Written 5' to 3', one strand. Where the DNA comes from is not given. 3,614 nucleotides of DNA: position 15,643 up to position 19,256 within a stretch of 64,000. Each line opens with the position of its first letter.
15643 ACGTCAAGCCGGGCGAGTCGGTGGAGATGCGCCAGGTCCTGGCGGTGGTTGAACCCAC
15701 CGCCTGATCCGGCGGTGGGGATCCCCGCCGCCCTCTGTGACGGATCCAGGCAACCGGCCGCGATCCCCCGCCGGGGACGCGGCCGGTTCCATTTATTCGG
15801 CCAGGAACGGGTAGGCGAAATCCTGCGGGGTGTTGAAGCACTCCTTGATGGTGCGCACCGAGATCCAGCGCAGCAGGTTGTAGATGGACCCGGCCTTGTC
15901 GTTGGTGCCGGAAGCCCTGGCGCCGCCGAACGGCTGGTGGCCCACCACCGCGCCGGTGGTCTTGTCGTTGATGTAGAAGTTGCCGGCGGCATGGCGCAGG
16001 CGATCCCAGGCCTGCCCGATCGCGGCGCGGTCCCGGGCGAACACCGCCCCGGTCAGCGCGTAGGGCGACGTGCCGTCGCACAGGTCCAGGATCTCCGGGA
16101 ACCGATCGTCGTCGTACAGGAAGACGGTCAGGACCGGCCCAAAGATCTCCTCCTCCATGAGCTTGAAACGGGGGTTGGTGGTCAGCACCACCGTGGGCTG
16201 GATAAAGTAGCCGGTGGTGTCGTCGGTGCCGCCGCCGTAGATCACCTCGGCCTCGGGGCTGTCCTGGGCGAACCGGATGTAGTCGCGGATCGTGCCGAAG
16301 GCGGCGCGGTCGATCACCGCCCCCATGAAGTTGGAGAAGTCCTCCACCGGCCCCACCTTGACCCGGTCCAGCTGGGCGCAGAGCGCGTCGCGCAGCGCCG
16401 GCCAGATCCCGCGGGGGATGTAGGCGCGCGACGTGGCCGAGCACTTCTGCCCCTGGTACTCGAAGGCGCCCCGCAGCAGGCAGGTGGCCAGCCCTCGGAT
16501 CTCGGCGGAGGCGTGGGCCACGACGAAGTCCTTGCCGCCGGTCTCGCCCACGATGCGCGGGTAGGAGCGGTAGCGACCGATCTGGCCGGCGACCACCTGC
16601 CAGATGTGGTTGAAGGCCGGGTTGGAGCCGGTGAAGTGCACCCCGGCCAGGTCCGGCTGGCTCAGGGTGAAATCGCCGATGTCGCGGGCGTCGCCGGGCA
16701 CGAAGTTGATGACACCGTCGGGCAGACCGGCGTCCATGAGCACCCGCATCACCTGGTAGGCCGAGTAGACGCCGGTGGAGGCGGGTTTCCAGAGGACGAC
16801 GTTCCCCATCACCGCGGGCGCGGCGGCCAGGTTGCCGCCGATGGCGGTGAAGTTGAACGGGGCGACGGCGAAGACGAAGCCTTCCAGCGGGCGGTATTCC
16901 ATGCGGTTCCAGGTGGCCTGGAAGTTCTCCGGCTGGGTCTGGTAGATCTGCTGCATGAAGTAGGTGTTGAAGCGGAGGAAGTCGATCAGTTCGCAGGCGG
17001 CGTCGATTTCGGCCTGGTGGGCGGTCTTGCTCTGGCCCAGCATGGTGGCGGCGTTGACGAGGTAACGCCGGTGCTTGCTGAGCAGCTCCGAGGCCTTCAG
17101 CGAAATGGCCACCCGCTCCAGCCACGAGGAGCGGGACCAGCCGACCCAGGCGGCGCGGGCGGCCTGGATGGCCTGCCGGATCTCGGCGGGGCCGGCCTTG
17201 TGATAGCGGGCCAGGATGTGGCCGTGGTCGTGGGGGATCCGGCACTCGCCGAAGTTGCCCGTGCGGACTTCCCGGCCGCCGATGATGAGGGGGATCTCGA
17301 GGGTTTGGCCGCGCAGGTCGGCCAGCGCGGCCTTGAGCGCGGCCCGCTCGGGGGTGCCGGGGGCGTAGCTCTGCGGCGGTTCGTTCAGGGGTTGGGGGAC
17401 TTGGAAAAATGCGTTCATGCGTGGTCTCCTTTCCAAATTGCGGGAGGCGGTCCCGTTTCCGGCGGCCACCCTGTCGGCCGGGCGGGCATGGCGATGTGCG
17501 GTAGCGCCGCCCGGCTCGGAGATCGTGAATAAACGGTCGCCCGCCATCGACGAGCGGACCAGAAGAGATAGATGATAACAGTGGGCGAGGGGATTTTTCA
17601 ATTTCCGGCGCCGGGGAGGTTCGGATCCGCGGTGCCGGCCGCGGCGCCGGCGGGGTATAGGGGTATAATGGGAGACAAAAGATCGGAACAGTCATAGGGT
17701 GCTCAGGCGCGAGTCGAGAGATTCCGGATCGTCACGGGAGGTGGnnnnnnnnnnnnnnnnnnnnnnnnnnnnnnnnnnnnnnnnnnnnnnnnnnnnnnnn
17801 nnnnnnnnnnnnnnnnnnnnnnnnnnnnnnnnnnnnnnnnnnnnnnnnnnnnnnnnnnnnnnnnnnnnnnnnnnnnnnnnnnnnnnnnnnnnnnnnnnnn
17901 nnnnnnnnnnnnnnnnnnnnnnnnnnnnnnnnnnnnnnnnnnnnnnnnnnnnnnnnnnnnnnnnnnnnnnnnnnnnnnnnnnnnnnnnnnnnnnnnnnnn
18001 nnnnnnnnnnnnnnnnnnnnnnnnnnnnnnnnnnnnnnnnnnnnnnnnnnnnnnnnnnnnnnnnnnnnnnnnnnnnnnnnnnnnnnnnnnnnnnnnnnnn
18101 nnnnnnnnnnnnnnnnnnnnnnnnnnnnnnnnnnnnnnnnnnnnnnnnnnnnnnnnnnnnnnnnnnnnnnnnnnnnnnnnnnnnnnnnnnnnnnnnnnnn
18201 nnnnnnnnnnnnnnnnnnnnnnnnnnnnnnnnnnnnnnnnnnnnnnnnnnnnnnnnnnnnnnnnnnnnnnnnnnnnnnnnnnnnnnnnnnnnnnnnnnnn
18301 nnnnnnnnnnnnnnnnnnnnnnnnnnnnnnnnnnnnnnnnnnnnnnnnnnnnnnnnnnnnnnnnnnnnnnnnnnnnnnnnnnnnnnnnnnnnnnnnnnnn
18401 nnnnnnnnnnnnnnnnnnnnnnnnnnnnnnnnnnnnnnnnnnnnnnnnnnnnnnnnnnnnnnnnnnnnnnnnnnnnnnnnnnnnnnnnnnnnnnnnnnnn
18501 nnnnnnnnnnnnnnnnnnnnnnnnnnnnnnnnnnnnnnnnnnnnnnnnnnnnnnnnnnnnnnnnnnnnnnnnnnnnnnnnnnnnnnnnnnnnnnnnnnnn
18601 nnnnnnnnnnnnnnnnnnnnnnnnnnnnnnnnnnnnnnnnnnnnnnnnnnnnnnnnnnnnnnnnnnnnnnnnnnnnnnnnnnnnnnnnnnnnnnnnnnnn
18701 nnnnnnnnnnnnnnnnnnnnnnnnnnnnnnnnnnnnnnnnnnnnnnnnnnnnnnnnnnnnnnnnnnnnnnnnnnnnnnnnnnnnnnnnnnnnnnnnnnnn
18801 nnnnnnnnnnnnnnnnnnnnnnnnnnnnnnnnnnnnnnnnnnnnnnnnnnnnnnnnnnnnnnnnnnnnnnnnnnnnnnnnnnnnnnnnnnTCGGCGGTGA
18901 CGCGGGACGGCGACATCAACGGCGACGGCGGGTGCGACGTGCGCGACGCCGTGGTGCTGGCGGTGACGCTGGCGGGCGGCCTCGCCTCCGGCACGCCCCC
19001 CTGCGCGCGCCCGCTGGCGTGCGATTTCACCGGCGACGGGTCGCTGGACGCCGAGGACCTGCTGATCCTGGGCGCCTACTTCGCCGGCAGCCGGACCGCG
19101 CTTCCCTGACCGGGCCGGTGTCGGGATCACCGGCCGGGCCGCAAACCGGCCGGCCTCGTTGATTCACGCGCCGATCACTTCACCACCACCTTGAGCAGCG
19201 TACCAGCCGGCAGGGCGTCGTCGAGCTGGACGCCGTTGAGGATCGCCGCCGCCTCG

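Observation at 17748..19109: Dockerin-tailed secreted protein with no recognisable catalytic domain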

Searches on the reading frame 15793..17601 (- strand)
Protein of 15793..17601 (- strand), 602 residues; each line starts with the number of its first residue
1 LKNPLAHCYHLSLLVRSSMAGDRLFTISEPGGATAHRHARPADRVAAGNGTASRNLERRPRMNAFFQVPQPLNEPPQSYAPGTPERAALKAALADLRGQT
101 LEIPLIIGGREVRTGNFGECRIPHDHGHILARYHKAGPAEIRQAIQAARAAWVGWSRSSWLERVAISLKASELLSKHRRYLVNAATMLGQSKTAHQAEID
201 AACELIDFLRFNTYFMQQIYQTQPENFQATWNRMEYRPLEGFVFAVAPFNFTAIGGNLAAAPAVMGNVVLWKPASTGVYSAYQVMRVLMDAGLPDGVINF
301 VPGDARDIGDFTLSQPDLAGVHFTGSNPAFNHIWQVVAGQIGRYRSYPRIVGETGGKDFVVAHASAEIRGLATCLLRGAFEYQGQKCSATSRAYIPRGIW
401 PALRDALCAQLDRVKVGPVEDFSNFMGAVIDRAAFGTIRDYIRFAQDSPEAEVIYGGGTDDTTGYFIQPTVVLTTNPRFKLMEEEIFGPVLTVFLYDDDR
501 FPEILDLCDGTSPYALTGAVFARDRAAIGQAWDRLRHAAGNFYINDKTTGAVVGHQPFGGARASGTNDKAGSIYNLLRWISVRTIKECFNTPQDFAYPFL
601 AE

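Call 20: search_protein_families(library=pfam, proteins=[window:15793-17601:-], max_evalue=0.00001)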
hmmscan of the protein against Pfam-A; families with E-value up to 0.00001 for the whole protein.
window:15793-17601:- (602 aa): 1 family
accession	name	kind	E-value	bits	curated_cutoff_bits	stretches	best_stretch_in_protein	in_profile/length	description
PF00171.27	Aldedh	-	7.9e-94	315.2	23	1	122-585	13-461/461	Aldehyde dehydrogenase family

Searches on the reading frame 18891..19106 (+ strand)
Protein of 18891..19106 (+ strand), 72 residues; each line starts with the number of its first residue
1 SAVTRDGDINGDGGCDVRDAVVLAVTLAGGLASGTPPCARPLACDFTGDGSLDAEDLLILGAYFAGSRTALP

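Call 76: find_homologous_proteins(query=window:18891-19106:+, max_evalue=0.01)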
Query window:18891-19106:+ (72 aa): 1 proteins with E <= 0.01 among 5 candidates.
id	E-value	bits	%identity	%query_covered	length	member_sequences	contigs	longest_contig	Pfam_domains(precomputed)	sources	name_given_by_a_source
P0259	2.9e-34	134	92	100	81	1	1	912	PF00404.25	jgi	-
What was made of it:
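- A search with the tail alone found no other protein carrying this tail type (call 76).
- Tried and rejected: A homologue search with the 72-aa tail alone, meant to find other bodies carrying the same tail, returned just one 81-aa fragment because of word-index limits (call 76).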

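Call 83: predict_structure(protein=window:18891-19106:+)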
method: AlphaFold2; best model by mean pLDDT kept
length: 72 residues; sequences in the alignment: 1
mean_pLDDT: 47.8   pTM: 0.28
mean pLDDT of the five models: 47.8, 47.4, 43.3, 42.5, 40.0
residues with pLDDT >= 90: 0; 70-90: 0; 50-70: 30; < 50: 42
segments of 3 or more residues with pLDDT < 50: 1-8, 10-15, 34-48, 50-52, 66-72
pLDDT, mean of each block of 10 residues (from residue 1): 39 48 58 47 46 50 49 32
secondary structure, 60 per line:
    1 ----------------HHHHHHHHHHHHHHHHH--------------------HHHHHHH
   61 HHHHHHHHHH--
elements in order: H17-33 H54-70
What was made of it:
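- Tried and rejected: A single-sequence structure model of the tail was too poor to use (pLDDT 47.8; call 83), so the last fold search was not spent on it.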
